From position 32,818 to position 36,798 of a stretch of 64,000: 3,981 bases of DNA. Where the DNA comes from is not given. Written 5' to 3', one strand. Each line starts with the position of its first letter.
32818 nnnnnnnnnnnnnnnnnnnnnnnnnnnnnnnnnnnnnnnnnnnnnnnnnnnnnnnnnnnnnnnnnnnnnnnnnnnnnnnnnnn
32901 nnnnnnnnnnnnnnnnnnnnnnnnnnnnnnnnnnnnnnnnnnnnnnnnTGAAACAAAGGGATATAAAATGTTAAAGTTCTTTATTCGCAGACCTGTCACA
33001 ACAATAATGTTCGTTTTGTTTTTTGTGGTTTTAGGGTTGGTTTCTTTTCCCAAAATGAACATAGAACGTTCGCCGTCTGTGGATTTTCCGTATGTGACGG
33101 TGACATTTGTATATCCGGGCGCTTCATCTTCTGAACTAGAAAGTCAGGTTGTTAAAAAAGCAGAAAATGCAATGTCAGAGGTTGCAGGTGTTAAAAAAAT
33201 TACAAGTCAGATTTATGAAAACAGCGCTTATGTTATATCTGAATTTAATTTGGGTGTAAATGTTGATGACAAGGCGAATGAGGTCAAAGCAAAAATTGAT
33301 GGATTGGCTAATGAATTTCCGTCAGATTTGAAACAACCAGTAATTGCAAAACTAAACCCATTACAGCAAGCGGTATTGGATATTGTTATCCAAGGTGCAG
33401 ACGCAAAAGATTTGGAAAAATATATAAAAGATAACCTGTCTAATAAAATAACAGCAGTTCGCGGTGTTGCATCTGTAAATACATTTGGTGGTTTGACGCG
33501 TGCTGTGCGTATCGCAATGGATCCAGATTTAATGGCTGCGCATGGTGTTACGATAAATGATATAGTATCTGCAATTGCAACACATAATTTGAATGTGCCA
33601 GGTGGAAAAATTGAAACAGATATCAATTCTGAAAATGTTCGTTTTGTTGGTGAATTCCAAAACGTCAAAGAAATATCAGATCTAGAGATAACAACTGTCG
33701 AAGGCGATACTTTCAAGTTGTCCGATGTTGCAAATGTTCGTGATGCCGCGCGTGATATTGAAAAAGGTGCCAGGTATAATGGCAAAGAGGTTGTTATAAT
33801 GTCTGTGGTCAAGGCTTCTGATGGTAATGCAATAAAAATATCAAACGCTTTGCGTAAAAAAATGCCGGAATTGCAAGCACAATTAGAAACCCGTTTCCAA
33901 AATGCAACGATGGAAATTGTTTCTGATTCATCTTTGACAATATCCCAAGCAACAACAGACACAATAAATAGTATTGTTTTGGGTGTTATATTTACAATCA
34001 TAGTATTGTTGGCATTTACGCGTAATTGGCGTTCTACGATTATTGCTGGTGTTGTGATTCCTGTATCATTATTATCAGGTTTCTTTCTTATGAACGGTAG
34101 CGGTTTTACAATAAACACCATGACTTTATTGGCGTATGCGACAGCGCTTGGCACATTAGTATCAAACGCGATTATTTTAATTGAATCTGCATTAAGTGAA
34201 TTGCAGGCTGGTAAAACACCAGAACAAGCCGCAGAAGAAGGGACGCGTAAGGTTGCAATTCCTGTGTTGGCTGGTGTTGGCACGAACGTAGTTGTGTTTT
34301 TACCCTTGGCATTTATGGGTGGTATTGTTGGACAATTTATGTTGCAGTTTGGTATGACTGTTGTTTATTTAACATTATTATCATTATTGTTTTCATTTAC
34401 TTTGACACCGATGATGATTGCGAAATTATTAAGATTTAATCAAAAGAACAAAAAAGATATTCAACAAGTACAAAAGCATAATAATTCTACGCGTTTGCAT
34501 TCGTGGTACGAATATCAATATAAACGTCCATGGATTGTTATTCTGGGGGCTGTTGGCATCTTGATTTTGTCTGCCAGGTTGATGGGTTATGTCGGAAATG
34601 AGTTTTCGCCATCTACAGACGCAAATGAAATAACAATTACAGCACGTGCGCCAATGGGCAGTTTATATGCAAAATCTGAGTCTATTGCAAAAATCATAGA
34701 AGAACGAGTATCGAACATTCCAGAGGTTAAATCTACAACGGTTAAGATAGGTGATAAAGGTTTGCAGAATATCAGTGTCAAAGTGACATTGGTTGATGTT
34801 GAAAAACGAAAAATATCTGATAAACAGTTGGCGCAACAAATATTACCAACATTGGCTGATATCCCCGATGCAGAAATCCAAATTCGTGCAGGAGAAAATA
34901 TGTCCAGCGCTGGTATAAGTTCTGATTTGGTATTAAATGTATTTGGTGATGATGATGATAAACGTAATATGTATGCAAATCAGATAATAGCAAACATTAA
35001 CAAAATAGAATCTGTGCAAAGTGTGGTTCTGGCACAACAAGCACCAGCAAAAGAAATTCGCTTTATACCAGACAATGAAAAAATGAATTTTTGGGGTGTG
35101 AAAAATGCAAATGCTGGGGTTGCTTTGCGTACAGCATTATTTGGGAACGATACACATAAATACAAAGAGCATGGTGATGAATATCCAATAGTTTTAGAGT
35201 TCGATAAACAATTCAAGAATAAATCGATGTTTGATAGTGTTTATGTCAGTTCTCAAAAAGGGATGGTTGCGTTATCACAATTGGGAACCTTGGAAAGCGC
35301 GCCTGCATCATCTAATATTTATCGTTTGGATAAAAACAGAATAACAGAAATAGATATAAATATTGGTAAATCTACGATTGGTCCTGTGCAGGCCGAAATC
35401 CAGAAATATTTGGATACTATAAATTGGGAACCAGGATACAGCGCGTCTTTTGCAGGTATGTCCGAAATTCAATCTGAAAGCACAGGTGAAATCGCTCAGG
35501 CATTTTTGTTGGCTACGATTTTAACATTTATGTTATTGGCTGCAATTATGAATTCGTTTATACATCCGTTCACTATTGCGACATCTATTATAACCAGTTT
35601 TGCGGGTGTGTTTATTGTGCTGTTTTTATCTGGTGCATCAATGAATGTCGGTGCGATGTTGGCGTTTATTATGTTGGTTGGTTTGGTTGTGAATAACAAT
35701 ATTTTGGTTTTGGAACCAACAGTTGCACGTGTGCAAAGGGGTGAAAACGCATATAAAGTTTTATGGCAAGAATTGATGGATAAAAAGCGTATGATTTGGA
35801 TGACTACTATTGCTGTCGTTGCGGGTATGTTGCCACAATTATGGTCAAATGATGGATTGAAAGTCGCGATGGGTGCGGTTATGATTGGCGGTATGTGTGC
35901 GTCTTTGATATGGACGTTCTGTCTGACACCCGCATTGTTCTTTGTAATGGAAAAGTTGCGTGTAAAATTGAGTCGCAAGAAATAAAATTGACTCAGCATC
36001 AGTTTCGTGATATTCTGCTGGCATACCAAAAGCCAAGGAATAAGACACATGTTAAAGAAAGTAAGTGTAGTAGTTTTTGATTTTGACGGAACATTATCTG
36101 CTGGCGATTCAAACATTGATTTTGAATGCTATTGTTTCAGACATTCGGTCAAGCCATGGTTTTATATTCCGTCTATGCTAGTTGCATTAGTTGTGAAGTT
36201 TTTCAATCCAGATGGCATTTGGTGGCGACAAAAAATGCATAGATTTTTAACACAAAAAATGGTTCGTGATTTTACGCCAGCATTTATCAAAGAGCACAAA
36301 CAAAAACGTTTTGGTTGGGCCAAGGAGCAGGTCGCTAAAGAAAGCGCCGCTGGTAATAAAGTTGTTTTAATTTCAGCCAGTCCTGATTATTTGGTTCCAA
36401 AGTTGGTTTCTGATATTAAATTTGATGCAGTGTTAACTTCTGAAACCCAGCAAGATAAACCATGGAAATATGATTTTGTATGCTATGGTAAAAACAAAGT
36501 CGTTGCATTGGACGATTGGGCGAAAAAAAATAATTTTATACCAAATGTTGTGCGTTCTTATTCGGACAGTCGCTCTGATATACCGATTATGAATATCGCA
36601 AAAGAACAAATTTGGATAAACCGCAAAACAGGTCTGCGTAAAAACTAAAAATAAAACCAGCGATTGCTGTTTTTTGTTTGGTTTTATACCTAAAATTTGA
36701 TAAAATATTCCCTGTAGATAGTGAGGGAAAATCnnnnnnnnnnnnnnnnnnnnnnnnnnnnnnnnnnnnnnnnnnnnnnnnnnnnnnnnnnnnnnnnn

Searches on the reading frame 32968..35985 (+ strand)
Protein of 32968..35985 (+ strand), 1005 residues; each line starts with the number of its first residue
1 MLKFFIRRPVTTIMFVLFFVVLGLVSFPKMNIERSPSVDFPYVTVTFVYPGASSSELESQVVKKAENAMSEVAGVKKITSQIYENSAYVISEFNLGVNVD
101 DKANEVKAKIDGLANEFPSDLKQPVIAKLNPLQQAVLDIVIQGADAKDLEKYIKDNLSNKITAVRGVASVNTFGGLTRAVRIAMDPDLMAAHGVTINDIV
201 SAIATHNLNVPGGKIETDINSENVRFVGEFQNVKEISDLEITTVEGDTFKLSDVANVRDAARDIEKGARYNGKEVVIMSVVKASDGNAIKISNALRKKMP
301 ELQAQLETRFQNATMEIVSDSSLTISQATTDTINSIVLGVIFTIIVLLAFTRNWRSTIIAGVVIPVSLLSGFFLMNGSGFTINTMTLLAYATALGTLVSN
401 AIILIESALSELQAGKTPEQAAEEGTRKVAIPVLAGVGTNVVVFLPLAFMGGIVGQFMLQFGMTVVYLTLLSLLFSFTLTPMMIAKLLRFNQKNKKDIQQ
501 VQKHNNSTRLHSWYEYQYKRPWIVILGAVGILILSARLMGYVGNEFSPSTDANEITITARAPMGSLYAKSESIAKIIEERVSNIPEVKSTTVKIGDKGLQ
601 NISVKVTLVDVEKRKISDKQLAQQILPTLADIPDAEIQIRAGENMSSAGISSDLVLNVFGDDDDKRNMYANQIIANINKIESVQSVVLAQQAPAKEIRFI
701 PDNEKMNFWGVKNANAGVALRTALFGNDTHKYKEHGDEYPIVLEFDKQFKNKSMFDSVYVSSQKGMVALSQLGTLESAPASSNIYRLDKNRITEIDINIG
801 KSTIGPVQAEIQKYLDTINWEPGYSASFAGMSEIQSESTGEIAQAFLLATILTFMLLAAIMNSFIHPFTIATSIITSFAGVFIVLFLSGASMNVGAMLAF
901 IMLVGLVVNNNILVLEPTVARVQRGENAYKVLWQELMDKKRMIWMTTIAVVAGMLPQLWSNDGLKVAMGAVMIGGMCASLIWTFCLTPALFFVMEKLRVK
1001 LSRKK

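Call 22: search_protein_families(library=pfam, proteins=[window:32968-35985:+], max_evalue=0.01)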
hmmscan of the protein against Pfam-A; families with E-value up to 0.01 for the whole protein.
window:32968-35985:+ (1005 aa): 2 families
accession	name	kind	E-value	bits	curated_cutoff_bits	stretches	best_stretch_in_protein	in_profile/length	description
PF00873.25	ACR_tran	-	2.1e-191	638.7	28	1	1-994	1-1020/1021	AcrB/AcrD/AcrF family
PF03176.21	MMPL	-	2.4e-06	27.1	20.5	2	331-500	144-316/333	MMPL family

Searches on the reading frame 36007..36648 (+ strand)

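Call 22: search_protein_families(library=pfam, proteins=[window:36007-36648:+], max_evalue=0.01)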
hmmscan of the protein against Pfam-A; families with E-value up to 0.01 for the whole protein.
window:36007-36648:+ (213 aa): 1 family
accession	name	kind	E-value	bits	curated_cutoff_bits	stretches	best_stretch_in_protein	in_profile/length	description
PF12710.13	HAD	-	8.8e-20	72.4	27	1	22-195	1-188/189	haloacid dehalogenase-like hydrolase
